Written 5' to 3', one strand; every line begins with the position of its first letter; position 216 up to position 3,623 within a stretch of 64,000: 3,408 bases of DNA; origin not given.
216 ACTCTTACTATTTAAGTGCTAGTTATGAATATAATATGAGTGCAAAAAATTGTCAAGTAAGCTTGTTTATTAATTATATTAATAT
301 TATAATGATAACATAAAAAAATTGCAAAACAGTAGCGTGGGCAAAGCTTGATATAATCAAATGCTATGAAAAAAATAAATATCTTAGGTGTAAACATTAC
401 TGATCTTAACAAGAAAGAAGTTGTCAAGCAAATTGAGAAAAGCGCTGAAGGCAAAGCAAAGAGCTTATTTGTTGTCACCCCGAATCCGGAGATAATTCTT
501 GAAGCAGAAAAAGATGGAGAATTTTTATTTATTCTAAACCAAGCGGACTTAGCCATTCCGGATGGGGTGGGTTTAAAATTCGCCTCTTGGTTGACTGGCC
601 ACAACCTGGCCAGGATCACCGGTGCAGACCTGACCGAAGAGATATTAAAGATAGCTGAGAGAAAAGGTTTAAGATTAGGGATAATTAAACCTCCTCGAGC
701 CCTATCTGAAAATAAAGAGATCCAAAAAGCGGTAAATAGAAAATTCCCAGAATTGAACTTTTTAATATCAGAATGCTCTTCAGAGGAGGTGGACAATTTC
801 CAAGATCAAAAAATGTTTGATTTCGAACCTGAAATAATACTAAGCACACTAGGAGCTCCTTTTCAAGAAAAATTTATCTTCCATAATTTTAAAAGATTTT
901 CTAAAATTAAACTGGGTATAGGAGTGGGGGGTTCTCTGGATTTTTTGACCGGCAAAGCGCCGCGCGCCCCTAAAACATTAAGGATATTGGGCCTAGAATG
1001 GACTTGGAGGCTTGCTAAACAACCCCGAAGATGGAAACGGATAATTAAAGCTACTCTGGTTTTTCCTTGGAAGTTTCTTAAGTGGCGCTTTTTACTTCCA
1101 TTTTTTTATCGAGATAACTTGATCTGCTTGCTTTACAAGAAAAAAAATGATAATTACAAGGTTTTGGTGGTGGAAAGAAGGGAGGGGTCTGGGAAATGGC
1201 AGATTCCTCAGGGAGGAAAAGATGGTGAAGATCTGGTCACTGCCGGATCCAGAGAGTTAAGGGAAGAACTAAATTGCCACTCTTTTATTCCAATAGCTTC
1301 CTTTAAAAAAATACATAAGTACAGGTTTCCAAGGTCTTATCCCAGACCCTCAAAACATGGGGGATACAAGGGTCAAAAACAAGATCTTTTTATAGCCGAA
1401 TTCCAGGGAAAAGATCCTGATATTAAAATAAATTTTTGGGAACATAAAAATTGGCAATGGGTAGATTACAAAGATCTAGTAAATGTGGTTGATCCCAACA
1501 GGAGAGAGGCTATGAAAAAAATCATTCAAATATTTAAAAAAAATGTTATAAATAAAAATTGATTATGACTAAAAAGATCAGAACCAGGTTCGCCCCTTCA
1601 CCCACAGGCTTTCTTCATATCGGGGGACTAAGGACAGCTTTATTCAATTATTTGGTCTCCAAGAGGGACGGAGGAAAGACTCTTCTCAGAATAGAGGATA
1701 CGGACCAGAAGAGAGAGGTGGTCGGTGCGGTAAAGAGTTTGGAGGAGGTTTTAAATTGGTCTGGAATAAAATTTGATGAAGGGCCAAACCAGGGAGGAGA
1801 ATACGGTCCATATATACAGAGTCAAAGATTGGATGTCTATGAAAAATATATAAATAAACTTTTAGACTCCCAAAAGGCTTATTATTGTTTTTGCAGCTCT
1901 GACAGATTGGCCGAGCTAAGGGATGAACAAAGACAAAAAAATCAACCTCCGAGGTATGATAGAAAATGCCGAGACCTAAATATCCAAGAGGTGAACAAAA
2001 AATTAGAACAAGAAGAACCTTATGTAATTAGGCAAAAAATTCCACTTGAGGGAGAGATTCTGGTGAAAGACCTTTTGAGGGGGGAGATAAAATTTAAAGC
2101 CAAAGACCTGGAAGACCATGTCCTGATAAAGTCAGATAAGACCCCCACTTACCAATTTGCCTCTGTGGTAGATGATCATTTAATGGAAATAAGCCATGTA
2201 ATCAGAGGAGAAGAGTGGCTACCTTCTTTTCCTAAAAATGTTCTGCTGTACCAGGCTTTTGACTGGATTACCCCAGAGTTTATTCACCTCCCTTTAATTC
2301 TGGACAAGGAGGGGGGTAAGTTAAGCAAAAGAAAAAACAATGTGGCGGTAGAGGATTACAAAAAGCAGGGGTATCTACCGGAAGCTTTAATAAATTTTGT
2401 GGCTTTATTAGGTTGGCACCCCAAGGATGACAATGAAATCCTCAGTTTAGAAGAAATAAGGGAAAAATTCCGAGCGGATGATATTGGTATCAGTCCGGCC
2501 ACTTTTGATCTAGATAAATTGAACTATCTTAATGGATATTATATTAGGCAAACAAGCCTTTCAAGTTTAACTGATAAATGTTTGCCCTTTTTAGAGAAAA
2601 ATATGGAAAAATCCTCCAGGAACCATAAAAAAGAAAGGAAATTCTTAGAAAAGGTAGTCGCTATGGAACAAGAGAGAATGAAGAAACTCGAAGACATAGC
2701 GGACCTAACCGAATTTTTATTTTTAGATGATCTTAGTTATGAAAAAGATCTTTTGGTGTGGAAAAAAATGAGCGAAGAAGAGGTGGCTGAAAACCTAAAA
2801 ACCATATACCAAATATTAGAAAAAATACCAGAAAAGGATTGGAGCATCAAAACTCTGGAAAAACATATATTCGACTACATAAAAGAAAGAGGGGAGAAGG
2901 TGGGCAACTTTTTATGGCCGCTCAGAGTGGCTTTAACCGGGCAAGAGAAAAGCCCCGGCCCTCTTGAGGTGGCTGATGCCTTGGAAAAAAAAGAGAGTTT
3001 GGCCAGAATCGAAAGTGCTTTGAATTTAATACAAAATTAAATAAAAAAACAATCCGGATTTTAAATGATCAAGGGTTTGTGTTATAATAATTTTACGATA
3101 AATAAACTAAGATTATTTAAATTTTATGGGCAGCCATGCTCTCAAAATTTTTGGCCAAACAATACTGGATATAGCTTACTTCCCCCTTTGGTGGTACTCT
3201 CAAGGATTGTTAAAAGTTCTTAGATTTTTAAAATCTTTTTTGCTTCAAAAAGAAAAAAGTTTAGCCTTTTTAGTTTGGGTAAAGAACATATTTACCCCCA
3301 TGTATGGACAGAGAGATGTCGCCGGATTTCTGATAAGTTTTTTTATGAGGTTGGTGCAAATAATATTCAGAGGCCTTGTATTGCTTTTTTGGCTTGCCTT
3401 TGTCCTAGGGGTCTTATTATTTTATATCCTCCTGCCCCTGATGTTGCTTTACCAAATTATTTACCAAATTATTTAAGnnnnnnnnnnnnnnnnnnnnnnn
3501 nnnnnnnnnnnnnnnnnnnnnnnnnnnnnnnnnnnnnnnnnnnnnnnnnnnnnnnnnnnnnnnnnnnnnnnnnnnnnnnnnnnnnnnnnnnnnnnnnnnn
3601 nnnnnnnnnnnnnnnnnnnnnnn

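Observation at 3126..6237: Membrane-tethered, zinc-ribbon Clp/Hsp100 ATPase with an apparently dead first AAA+ module, co-transcribed with a small membrane protein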

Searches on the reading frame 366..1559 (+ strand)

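Call 3: search_protein_families(library=pfam, proteins=[window:366-1559:+], max_evalue=0.01)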
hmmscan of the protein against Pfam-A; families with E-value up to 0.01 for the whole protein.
window:366-1559:+ (398 aa): 2 families
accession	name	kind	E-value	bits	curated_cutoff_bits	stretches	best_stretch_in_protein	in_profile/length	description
PF03808.19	Glyco_tran_WecG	-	1.1e-32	113.6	27.4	1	60-226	1-167/168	Glycosyl transferase WecG/TagA/CpsF family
PF00293.34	NUDIX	-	2.1e-11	44.4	21.1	1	253-385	7-129/134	NUDIX domain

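Call 53: search_protein_families(library=ncbifam, proteins=[window:366-1559:+], max_evalue=0.00001)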
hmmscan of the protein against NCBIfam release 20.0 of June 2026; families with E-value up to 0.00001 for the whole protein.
window:366-1559:+ (398 aa): 10 families
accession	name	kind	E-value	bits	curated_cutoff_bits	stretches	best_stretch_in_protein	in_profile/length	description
NF041710.1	UDPacetylman_taseTarA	equivalog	9.3e-35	120.3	350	1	2-228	7-232/247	N-acetylglucosaminyldiphosphoundecaprenol N-acetyl-beta-D-mannosaminyltransferase TarA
TIGR00696.1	wecG_tagA_cpsF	superfamily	8.9e-29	100.5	69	1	56-227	2-173/178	WecB/TagA/CpsF family glycosyltransferase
NF001938.0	PRK00714.1-5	equivalog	3e-24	85.3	116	1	270-393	39-169/172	RNA pyrophosphohydrolase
NF002980.1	PRK03692.1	equivalog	5.4e-23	81.7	323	1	2-229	2-228/240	lipopolysaccharide N-acetylmannosaminouronosyltransferase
NF001936.0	PRK00714.1-3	equivalog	4.2e-19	68.9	118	1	248-393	6-152/155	RNA pyrophosphohydrolase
NF041872.1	EPS_EpsA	equivalog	2.9e-17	62.9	500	1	3-228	17-245/265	exopolysaccharide biosynthesis glycosyltransferase EpsA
NF001937.0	PRK00714.1-4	equivalog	4.4e-17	62.2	139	1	248-395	7-156/161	RNA pyrophosphohydrolase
NF001935.0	PRK00714.1-2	equivalog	7.4e-14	51.6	259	1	248-388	7-149/183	RNA pyrophosphohydrolase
NF001934.0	PRK00714.1-1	equivalog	5.9e-12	45.4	241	1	261-396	17-157/176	RNA pyrophosphohydrolase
NF006961.0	PRK09438.1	equivalog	7.6e-07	28.7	103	1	262-387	18-146/151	dihydroneopterin triphosphate diphosphatase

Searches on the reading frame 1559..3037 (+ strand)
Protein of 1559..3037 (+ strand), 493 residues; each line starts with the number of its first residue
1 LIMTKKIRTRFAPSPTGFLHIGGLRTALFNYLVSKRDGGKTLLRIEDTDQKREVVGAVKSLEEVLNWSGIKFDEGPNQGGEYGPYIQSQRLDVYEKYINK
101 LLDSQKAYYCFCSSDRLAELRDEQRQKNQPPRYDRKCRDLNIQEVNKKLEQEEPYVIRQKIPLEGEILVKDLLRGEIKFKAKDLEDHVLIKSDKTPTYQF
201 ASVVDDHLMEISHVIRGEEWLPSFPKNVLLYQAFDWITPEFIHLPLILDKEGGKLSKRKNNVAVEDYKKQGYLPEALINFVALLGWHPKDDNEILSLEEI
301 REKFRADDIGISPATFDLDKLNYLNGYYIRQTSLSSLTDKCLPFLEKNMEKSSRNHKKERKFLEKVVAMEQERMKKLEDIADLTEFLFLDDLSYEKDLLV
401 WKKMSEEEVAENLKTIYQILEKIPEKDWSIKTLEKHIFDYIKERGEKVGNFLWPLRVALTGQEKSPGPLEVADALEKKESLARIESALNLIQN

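Call 3: search_protein_families(library=pfam, proteins=[window:1559-3037:+], max_evalue=0.01)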
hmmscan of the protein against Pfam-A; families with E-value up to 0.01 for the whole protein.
window:1559-3037:+ (493 aa): 2 families
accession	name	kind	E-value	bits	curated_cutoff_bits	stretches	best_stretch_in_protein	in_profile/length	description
PF00749.27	tRNA-synt_1c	-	2e-103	346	23.4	1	6-322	1-313/314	tRNA synthetases class I (E and Q), catalytic domain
PF19269.4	Anticodon_2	-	2.5e-31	109.4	23.6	1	338-488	3-141/141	Anticodon binding domain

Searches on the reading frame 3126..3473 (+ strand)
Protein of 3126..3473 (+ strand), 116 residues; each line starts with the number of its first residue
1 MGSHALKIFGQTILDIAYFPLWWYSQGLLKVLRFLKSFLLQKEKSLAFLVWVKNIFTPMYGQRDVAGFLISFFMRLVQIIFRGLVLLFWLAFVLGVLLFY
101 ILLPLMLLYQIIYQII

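Call 3: search_protein_families(library=pfam, proteins=[window:3126-3473:+], max_evalue=0.01)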
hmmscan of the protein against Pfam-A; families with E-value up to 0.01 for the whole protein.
window:3126-3473:+ (116 aa): 0 families

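Call 4: search_protein_families(library=ncbifam, proteins=[window:3126-3473:+], max_evalue=0.01)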
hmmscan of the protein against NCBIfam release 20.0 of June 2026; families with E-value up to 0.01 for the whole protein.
window:3126-3473:+ (116 aa): 0 families
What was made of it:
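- On FtsH-type membrane AAA+ protease: No peptidase domain in Pfam or NCBIfam (calls 3, 4)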

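Call 25: find_homologous_proteins(query=window:3126-3473:+, max_evalue=0.001)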
Query window:3126-3473:+ (116 aa): 137 proteins with E <= 0.001 among 164 candidates; the best 120 are listed.
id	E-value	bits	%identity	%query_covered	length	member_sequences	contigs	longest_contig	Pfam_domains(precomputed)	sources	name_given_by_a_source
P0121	1.5e-64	234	100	100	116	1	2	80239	-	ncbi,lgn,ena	-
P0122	4.4e-36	142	54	90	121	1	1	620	-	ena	-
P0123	7.9e-35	138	56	97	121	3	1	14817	-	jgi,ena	-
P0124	5.4e-34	135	58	97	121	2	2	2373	-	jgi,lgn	-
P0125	1.9e-33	134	58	97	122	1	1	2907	-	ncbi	ncbi:MAG: hypothetical protein ABIG60_04635 [Patescibacteria group bacterium]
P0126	2.4e-33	133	61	97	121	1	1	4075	-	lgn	-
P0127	2.5e-33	133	57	97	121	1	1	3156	-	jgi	jgi:hypothetical protein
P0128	3.1e-33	133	61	98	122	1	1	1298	-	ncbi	-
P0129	6.5e-33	132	59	97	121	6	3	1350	-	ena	-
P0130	8.5e-33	131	58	97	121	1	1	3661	-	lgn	-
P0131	1.8e-32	130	54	97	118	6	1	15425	-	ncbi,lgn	-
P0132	2.6e-32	130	58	96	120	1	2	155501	-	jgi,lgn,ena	-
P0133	3.6e-32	129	55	97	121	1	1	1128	-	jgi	-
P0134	3.8e-32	129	62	97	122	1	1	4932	-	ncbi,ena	-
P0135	4.2e-32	129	62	95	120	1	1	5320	-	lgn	-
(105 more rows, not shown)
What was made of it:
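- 3126..3476 (+): Gene for a 116-aa tail-anchored-type membrane protein. It has a cytoplasmic helical N-part with YFPLWWY and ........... motifs and a single C-terminal TM at about residues 83-112. 137 homologues of about 120 aa, all hypothetical Patescibacteria proteins (call 25).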

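Call 67: predict_structure(alignment_id=A5)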
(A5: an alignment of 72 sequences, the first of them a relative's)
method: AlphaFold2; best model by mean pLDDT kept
length: 116 residues; sequences in the alignment: 72
mean_pLDDT: 93.6   pTM: 0.73
mean pLDDT of the five models: 93.6, 93.4, 92.2, 91.4, 91.3
residues with pLDDT >= 90: 89; 70-90: 27; 50-70: 0; < 50: 0
segments of 3 or more residues with pLDDT < 50: none
pLDDT, mean of each block of 10 residues (from residue 1): 86 87 94 98 96 92 90 96 98 98 94 94
secondary structure, 60 per line:
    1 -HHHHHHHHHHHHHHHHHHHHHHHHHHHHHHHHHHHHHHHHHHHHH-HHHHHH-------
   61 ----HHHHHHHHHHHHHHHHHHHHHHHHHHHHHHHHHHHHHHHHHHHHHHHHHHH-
elements in order: H2-46 H48-53 H65-115
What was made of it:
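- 3126..3476 (+): AF2 pLDDT 93.6 with helices 2-46, 48-53 and 65-115 (call 67).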

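Call 83: search_solved_structures(query=A5, max_evalue=1)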
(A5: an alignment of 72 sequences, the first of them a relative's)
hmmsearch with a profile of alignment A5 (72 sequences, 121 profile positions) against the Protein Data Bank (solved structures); distinct sequences matched with E-value up to 1: 0.
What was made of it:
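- Tried and rejected: A PDB sequence search with its profile gave nothing (call 83).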

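Call 85: fold_search(model_id=the predicted structure, library=pdb)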
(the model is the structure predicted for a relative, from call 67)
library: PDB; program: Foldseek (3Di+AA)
matches with E <= 10: 40; with E <= 0.001: 0
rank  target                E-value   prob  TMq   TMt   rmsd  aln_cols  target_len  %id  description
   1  7vvu_V                1.7e+00  0.15  0.30  0.31  12.8       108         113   18  NuA4 HAT module bound to the nucleosome (released 2022-08-10)
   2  9d5n_CC               3.2e+00  0.14  0.21  0.11   7.8        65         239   12  48-nm doublet microtubule from Trichomonas vaginalis strain G3 (released 2025-05-14)
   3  5j9w_H                3.9e+00  0.08  0.29  0.29  11.0       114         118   18  Crystal structure of the NuA4 core complex (released 2016-10-26)
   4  7nhn_0                4.1e+00  0.20  0.38  0.13   5.2        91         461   10  VgaL, an antibiotic resistance ABCF, in complex with 70S ribosome from Listeria monocytogenes (released 2021-05-05)
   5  2b5u_A                4.4e+00  0.25  0.46  0.15   6.0        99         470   16  Crystal Structure Of Colicin E3 V206C Mutant In Complex With Its Immunity Protein (released 2006-11-07)
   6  9qwr_A                4.6e+00  0.11  0.33  0.25   7.9        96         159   16  MIC60 helical bundle dimer (released 2026-02-25)
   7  3r84_D                4.6e+00  0.08  0.23  0.32   8.0        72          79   21  Structure of the Mediator head subcomplex Med11/22 (released 2011-04-27)
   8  3r84_N                4.6e+00  0.08  0.23  0.32   8.0        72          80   21  Structure of the Mediator head subcomplex Med11/22 (released 2011-04-27)
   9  5c21_B                5.5e+00  0.14  0.46  0.24  10.9       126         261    8  Crystal structure of native HlyD from E. coli (released 2016-02-17)
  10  9qwr_B                5.5e+00  0.13  0.37  0.29   6.0       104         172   16  MIC60 helical bundle dimer (released 2026-02-25)
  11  6czq_B                5.5e+00  0.09  0.20  0.24   6.1        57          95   14  A V-to-F substitution in SK2 channels causes Ca2+ hypersensitivity and improves locomotion in a C. elegans ALS model (released 2018-08-01)
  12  6z6f_D                5.5e+00  0.06  0.26  0.09   9.5       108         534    9  HDAC-PC (released 2021-02-17)
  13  9fqr_D6               5.9e+00  0.10  0.32  0.20   8.6       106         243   14  96-nm repeat of axonemal doublet microtubules from bovine sperm (released 2025-03-26)
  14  8snb_8F               5.9e+00  0.08  0.30  0.15   8.6       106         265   11  atomic model of sea urchin sperm doublet microtubule (48-nm periodicity) (released 2023-06-28)
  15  7ena_v                5.9e+00  0.07  0.29  0.26   7.1        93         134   16  TFIID-based PIC-Mediator holo-complex in pre-assembled state (pre-hPIC-MED) (released 2021-05-26)
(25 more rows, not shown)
